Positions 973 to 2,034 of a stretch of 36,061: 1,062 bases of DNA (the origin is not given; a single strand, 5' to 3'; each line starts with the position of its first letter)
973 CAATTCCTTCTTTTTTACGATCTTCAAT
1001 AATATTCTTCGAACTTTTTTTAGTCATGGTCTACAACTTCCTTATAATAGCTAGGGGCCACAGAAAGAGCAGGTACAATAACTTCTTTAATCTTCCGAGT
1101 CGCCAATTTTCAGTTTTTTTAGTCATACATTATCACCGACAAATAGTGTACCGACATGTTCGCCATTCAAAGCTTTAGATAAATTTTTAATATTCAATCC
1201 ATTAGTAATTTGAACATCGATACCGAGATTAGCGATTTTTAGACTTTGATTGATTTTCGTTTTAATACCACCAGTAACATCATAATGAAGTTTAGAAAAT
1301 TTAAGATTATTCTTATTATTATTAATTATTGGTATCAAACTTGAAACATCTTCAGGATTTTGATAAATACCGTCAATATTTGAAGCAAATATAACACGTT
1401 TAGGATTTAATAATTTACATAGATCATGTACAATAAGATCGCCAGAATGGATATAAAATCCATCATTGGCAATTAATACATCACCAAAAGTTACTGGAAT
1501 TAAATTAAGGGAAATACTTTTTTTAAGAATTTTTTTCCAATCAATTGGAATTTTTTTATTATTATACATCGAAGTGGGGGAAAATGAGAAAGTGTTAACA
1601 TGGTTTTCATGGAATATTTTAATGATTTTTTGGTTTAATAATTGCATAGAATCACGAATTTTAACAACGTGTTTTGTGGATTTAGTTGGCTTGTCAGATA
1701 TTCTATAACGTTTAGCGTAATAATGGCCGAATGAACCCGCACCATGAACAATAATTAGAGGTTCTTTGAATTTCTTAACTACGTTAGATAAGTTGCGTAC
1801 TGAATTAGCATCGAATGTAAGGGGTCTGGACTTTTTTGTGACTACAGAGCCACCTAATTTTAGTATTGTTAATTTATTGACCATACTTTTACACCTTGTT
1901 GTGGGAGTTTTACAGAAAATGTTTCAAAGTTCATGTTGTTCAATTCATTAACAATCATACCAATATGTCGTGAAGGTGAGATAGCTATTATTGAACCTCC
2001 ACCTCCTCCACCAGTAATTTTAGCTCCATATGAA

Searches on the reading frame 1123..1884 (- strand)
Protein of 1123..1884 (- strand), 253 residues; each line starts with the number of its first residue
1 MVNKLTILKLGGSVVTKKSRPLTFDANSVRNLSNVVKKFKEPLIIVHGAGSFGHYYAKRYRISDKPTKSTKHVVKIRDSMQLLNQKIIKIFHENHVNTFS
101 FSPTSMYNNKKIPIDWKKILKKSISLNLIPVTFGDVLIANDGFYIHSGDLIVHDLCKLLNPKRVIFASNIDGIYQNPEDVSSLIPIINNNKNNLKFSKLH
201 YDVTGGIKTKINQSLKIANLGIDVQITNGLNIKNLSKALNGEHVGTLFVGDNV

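Call 48: search_protein_families(library=pfam, proteins=[window:1123-1884:-], max_evalue=0.001)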
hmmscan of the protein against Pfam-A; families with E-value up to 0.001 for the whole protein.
window:1123-1884:- (253 aa): 1 family
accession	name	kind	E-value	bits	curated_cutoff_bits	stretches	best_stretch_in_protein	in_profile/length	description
PF00696.33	AA_kinase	-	3.3e-29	102.7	24.9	1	4-228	1-234/234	Amino acid kinase family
